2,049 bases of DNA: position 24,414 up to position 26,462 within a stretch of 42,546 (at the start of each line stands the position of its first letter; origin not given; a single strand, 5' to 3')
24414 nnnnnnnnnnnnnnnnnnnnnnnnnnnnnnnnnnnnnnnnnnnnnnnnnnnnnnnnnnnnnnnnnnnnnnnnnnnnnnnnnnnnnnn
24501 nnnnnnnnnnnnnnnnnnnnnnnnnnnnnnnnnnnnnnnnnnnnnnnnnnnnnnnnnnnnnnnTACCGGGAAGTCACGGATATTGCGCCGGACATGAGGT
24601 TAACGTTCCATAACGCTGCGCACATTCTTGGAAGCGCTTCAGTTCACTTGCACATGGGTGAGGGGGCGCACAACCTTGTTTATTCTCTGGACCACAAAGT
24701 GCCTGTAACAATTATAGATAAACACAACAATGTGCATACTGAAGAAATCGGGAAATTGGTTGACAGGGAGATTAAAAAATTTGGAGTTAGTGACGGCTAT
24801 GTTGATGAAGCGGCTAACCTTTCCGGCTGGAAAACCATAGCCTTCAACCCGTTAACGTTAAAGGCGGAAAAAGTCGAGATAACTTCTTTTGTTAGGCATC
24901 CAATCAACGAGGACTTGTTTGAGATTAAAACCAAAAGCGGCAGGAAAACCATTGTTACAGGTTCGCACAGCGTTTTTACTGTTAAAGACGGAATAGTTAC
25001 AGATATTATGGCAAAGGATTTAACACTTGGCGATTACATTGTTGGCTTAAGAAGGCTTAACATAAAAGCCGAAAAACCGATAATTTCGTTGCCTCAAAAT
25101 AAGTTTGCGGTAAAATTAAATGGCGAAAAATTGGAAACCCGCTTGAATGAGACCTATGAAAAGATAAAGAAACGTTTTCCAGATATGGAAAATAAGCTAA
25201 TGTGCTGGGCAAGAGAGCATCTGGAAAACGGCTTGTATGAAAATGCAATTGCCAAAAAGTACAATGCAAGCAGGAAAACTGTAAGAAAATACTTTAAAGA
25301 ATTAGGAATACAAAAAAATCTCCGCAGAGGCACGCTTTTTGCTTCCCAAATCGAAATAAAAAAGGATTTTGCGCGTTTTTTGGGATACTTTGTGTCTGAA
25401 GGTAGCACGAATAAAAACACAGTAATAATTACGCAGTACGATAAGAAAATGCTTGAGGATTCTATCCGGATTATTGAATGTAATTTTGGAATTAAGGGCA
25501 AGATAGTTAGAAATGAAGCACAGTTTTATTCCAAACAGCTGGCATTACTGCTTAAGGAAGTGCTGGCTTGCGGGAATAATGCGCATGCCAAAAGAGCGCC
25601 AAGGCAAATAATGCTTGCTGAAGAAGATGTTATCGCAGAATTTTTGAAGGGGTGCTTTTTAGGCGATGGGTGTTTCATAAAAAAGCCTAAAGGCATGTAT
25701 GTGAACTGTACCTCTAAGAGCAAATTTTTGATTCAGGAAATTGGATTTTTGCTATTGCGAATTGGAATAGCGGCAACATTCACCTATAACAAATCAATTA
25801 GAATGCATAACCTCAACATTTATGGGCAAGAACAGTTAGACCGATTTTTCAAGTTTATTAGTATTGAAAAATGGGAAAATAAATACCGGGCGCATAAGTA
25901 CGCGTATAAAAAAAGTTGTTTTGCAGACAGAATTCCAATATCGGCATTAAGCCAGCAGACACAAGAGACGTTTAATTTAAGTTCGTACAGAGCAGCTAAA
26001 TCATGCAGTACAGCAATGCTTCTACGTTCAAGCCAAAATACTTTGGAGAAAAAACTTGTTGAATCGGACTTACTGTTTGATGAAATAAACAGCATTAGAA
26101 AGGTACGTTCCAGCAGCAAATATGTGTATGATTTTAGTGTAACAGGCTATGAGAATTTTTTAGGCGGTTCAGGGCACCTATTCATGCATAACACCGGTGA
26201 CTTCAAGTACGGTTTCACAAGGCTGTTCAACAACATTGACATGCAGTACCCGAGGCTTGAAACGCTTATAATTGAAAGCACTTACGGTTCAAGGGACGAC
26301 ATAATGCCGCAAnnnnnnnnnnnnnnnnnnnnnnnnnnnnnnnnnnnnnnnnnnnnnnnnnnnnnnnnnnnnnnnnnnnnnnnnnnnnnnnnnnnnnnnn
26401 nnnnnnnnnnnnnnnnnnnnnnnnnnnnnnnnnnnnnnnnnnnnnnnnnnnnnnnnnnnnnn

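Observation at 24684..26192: Second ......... intein, in the aCPSF1 beta-CASP RNase, inserted one residue before the MBL motif-4 Asp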

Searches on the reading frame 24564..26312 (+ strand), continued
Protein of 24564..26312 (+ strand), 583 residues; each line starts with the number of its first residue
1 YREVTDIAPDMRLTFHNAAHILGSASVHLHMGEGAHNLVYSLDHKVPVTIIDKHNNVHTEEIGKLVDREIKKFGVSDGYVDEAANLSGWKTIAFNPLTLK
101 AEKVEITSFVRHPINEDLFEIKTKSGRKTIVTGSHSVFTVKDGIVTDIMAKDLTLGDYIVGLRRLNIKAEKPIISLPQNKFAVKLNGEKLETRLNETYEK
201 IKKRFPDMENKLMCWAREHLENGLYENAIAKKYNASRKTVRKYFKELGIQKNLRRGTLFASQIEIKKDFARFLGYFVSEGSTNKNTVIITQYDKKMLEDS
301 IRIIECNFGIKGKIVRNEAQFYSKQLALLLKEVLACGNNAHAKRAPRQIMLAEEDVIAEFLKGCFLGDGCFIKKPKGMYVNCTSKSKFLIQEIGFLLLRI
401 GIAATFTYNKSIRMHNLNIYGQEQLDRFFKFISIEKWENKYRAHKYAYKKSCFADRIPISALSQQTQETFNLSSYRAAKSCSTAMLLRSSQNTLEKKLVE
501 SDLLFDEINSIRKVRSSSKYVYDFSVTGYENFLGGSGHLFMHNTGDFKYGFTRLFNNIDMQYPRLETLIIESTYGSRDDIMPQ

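Call 53: fold_search(model_id=the predicted structure, library=pdb)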
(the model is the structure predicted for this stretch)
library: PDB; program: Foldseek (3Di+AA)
matches with E <= 10: 521; with E <= 0.001: 118
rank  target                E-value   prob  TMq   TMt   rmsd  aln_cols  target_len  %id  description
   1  2cw7                  1.1e-34  1.00  0.71  0.66   8.4       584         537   21  Crystal structure of intein homing endonuclease II (released 2006-04-18)
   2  7qss                  7.9e-29  1.00  0.69  0.80   4.7       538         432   17  Crystal structure of homing endonuclease-associated TliVMA intein (C1A) (released 2022-03-30)
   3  7qsu                  2.1e-26  1.00  0.62  0.84   6.5       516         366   17  Crystal structure of homing endonuclease-associated TliVMA intein (C1A, d333-339) (released 2022-03-30)
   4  7qst                  5.3e-23  1.00  0.57  0.77   5.2       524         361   15  Crystal structure of homing endonuclease-associated PhoVMA intein (C1A) (released 2022-03-30)
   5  1dq3                  5.3e-23  1.00  0.62  0.68   6.2       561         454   13  CRYSTAL STRUCTURE OF AN ARCHAEAL INTEIN-ENCODED HOMING ENDONUCLEASE PI-PFUI (released 2000-07-05)
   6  5o9i_A                2.7e-11  1.00  0.23  0.65   1.6       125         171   34  Crystal structure of transcription factor IIB Mvu mini-intein (released 2017-11-01)
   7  5o9i_B                3.6e-11  1.00  0.24  0.66   1.5       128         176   34  Crystal structure of transcription factor IIB Mvu mini-intein (released 2017-11-01)
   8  5o9j_B                4.5e-10  1.00  0.21  0.51  10.6       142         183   28  Crystal structure of transcription factor IIB Mja mini-intein (released 2017-11-01)
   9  1vde_B                4.5e-10  1.00  0.39  0.45  28.5       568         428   10  PI-SCEI, A HOMING ENDONUCLEASE WITH PROTEIN SPLICING ACTIVITY (released 1998-04-08)
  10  1jva_B                7.5e-10  1.00  0.41  0.47  27.9       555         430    9  CRYSTAL STRUCTURE OF THE VMA1-DERIVED ENDONUCLEASE BEARING THE N AND C EXTEIN PROPEPTIDES (released 2002-08-29)
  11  1ef0_A                1.2e-09  1.00  0.38  0.44  26.9       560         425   12  CRYSTAL STRUCTURE OF PI-SCEI MINIPRECURSOR (released 2000-06-07)
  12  1vde_A                1.4e-09  1.00  0.38  0.43  26.9       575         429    9  PI-SCEI, A HOMING ENDONUCLEASE WITH PROTEIN SPLICING ACTIVITY (released 1998-04-08)
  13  1ef0_B                1.6e-09  1.00  0.37  0.45  26.3       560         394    8  CRYSTAL STRUCTURE OF PI-SCEI MINIPRECURSOR (released 2000-06-07)
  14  1jva_A                2.3e-09  1.00  0.39  0.44  28.1       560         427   10  CRYSTAL STRUCTURE OF THE VMA1-DERIVED ENDONUCLEASE BEARING THE N AND C EXTEIN PROPEPTIDES (released 2002-08-29)
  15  1um2_A                2.9e-09  1.00  0.40  0.47  27.2       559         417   10  Crystal Structure of the Vma1-Derived Endonuclease with the Ligated Extein Segment (released 2004-09-22)
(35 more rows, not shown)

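Call 63: find_related_loci(query=window:24684-26192:+, collection=metagenome_contigs, flank=5000)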
Query window:24684-26192:+ (503 aa) in metagenome_contigs; peptide patterns used: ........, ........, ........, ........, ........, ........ (x = any residue, [..] = any of these).
101 stretches matched a pattern, but none encodes a relative of the query by tblastn (E <= 1e-3).

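Call 73: list_cluster_members(proteins=[P0132, P0133, P0134, P0121, P0006])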
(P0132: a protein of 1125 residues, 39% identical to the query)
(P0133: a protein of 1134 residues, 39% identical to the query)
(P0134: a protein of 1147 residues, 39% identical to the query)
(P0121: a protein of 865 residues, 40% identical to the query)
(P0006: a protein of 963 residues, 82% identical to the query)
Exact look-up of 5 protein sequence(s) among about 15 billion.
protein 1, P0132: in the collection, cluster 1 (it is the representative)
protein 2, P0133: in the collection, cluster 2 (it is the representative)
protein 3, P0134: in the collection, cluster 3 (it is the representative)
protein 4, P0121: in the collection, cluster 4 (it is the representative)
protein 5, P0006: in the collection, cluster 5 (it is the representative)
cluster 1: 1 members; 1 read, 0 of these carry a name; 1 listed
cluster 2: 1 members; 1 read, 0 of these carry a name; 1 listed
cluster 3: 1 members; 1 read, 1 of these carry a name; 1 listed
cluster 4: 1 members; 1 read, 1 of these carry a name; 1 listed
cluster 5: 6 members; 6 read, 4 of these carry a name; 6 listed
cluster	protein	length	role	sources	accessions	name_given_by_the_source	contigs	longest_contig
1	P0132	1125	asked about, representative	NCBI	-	-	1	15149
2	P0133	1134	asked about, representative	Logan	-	-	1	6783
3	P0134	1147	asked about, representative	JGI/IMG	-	predicted metal-dependent RNase/intein/homing endonuclease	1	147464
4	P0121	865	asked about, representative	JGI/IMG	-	Cft2 family RNA processing exonuclease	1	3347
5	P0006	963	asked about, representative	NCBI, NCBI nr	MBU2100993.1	beta-CASP ribonuclease aCPSF1, partial [Candidatus Micrarchaeota archaeon] | beta-CASP ribonuclease aCPSF1 [Candidatus Micrarchaeota archaeon]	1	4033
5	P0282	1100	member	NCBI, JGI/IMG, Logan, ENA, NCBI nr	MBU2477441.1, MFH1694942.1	beta-CASP ribonuclease aCPSF1 [Candidatus Micrarchaeota archaeon]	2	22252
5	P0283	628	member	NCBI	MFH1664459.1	MAG: beta-CASP ribonuclease aCPSF1 [archaeon]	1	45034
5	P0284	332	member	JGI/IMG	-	predicted metal-dependent RNase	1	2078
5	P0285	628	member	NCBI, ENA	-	-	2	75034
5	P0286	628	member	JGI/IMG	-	-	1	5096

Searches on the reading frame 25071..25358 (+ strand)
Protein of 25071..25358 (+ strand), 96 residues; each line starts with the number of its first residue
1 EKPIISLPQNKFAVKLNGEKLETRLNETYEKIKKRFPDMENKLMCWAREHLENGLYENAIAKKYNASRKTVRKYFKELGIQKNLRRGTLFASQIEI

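Call 66: predict_structure(alignment_id=A4)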
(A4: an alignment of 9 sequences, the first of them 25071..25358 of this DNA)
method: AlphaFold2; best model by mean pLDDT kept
length: 96 residues; sequences in the alignment: 9
mean_pLDDT: 68.7   pTM: 0.55
mean pLDDT of the five models: 68.7, 53.1, 49.3, 45.8, 45.7
residues with pLDDT >= 90: 0; 70-90: 59; 50-70: 10; < 50: 27
segments of 3 or more residues with pLDDT < 50: 1-16, 86-96
pLDDT, mean of each block of 10 residues (from residue 1): 39 49 76 85 82 78 87 84 55 40
secondary structure, 60 per line:
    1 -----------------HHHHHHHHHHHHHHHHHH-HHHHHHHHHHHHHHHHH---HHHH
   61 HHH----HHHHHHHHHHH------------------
elements in order: H18-35 H37-53 H57-63 H68-78

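Call 70: fold_search(model_id=the predicted structure, library=pdb)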
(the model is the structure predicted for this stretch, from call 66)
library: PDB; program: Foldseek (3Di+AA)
matches with E <= 10: 303; with E <= 0.001: 0
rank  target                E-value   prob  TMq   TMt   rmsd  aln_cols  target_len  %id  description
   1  2w7n_B                3.2e-01  0.95  0.47  0.48   8.9        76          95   17  Crystal Structure of KorA Bound to Operator DNA: Insight into Repressor Cooperation in RP4 Gene Regulation (released 2009-02-17)
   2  5cm3_B                3.6e-01  0.80  0.42  0.43   9.3        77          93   18  Crystal Structure of KorA, a plasmid-encoded, global transcription regulator (released 2016-04-06)
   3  5cm3_A                4.5e-01  0.97  0.42  0.42   2.4        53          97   17  Crystal Structure of KorA, a plasmid-encoded, global transcription regulator (released 2016-04-06)
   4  5clv_B                4.7e-01  0.85  0.44  0.44   9.2        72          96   18  Crystal Structure of KorA-operator DNA complex (KorA-OA) (released 2016-04-06)
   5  5clv_A                5.0e-01  0.97  0.46  0.47   2.2        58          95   17  Crystal Structure of KorA-operator DNA complex (KorA-OA) (released 2016-04-06)
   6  7bcb_B                5.6e-01  0.96  0.41  0.41   2.9        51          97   22  Crystal structure of the HTH DNA binding protein ArdK from R388 plasmid bound to IR3 DNA (released 2022-01-12)
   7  2w7n_A                5.9e-01  0.87  0.47  0.48   8.6        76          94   17  Crystal Structure of KorA Bound to Operator DNA: Insight into Repressor Cooperation in RP4 Gene Regulation (released 2009-02-17)
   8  8qa9_C                5.9e-01  0.85  0.46  0.42   9.0        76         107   18  Crystal structure of the RK2 plasmid encoded co-complex of the C-terminally truncated transcriptional repressor protei (released 2024-02-21)
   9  5clv_I                6.6e-01  0.93  0.42  0.60   2.8        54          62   17  Crystal Structure of KorA-operator DNA complex (KorA-OA) (released 2016-04-06)
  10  5ckt_A                6.6e-01  0.93  0.42  0.41   2.4        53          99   17  Crystal Structure of KorA, a plasmid-encoded, global transcription regulator (released 2016-04-06)
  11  7l7b_F                6.6e-01  0.63  0.37  0.14   9.0        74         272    7  Clostridioides difficile RNAP with fidaxomicin (released 2022-02-02)
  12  5ckt_D                7.0e-01  0.95  0.46  0.47   2.5        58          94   17  Crystal Structure of KorA, a plasmid-encoded, global transcription regulator (released 2016-04-06)
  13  5clv_F                9.3e-01  0.90  0.42  0.59   2.4        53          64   17  Crystal Structure of KorA-operator DNA complex (KorA-OA) (released 2016-04-06)
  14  5clv_M                9.9e-01  0.89  0.43  0.60   2.4        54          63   17  Crystal Structure of KorA-operator DNA complex (KorA-OA) (released 2016-04-06)
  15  2h27_A                1.0e+00  0.89  0.44  0.57   3.5        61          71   20  Crystal Structure of Escherichia coli SigmaE Region 4 Bound to its-35 Element DNA (released 2006-08-22)
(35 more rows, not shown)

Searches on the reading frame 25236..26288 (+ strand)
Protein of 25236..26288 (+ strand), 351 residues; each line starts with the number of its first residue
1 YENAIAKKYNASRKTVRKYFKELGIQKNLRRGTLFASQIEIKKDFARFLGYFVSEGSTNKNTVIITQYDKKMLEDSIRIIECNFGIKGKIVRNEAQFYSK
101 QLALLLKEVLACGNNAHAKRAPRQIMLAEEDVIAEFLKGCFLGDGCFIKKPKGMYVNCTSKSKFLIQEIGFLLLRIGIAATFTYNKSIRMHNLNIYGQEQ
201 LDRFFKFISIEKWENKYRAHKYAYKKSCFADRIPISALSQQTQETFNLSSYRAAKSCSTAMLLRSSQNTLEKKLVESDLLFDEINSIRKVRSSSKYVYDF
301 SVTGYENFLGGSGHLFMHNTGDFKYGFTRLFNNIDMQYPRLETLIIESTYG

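Call 24: find_related_loci(query=A2, collection=genome_contigs, flank=8000)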
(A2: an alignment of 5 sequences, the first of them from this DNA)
Query A2 (351 aa) in genome_contigs; peptide patterns used: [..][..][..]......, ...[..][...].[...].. (x = any residue, [..] = any of these).
83 stretches matched a pattern; 38 encode a relative of the query (tblastn E <= 1e-3); 37 distinct loci.
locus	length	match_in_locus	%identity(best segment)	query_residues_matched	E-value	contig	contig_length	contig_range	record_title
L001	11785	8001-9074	44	1-351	6e-91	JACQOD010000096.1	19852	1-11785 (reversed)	MAG: Candidatus Aenigmatarchaeota archaeon isolate NC_groundwater_1272_Ag_S-0.2um_63_33 S_p2_S4_coassembly_k141_3628838,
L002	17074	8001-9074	42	1-351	8e-86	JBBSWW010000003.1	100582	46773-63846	MAG: Nanoarchaeota archaeon isolate H52-bin077_1 H52_bin077_1_000000000003, whole genome shotgun sequence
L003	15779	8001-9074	44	1-351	8e-86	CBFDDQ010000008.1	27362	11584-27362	MAG TPA_asm: Candidatus Woesearchaeota archaeon isolate SRR26215674_binner13_Refined_101 genome assembly, contig: ERZ250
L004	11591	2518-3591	43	1-351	3e-85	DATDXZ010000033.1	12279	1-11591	MAG TPA_asm: Candidatus Nanoarchaeia archaeon isolate SMAG_U8152 k141_1489931, whole genome shotgun sequence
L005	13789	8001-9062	42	5-351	4e-85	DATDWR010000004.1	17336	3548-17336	MAG TPA_asm: Candidatus Nanoarchaeia archaeon isolate SMAG_U8117 k141_1212159, whole genome shotgun sequence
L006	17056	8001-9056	40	1-351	1e-83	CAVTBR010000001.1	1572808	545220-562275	MAG: Candidatus Bathyarchaeota archaeon isolate MFD02248.bin.2.56 genome assembly, contig: contig_32965, whole genome sh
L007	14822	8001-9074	39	1-351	3e-75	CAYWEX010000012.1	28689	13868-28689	MAG TPA_asm: Candidatus Woesearchaeota archaeon isolate SRP178908_co1_347 genome assembly, contig: NODE_950_length_28689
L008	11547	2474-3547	38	1-351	9e-72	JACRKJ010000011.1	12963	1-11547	MAG: Candidatus Woesearchaeota archaeon isolate NC_groundwater_1852_Pr3_B-0.1um_40_9 SR-2_scaffold_141_1062809, whole ge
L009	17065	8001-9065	44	1-351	7e-85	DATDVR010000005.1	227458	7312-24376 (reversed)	MAG TPA_asm: Candidatus Nanoarchaeia archaeon isolate SMAG_U8089 k141_1290510, whole genome shotgun sequence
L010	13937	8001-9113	25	31-349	3e-21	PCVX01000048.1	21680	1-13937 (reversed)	MAG: Candidatus Omnitrophica bacterium CG11_big_fil_rev_8_21_14_0_20_63_9 CG11_8_21_14_0.20_scaffold_1310_c, whole genom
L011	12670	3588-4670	24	43-349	7e-21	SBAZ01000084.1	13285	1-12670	MAG: Planctomycetales bacterium isolate Bin_23_1_1 Hy_contig8304, whole genome shotgun sequence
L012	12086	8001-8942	26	41-320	5e-20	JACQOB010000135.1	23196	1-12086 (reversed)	MAG: Candidatus Aenigmatarchaeota archaeon isolate NC_groundwater_1270_Ag_S-0.2um_52_24 S_p2_S4_coassembly_k141_3320124,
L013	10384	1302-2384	27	28-320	8e-20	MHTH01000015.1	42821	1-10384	MAG: Candidatus Vogelbacteria bacterium RIFOXYB1_FULL_42_16 rifoxyb1_full_scaffold_489, whole genome shotgun sequence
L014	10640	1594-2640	26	20-320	1e-19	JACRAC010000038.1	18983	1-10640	MAG: Candidatus Aenigmatarchaeota archaeon isolate NC_groundwater_1583_Pr3_B-0.1um_32_43 SR-2_scaffold_141_2812607, whol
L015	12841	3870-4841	26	41-320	3e-19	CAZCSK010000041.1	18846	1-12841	MAG TPA_asm: uncultured Actinomycetes bacterium isolate SRP136066_co1_186 genome assembly, contig: NODE_2872_length_1884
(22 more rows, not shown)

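Call 64: find_related_loci(query=A2, collection=metagenome_contigs, flank=5000)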
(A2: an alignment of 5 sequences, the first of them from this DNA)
Query A2 (351 aa) in metagenome_contigs; peptide patterns used: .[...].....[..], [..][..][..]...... (x = any residue, [..] = any of these).
260 stretches matched a pattern; 65 encode a relative of the query (tblastn E <= 1e-3); 65 distinct loci.
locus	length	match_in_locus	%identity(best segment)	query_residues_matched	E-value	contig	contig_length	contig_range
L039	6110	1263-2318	47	1-351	6e-102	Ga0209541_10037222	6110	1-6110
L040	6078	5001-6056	46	1-351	2e-90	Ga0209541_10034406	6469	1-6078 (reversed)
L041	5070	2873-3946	42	1-351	7e-86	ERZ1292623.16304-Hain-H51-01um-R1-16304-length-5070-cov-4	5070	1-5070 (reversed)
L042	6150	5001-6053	41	1-351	8e-86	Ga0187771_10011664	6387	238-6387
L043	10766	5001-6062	42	5-351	4e-85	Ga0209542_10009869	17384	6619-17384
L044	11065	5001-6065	44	1-351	7e-85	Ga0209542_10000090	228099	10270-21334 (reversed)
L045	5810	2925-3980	42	1-351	4e-85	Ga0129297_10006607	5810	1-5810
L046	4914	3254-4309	42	1-351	8e-84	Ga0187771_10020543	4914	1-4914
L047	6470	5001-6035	41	13-351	6e-79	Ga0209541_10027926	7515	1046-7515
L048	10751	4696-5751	40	1-351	7e-78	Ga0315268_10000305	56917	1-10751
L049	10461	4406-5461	40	1-351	3e-77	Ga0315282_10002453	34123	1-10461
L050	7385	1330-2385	42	1-351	1e-75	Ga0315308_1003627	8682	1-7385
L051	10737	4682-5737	41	1-351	9e-75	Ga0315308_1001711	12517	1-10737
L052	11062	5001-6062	40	5-351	2e-81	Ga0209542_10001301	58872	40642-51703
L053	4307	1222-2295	40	1-351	8e-75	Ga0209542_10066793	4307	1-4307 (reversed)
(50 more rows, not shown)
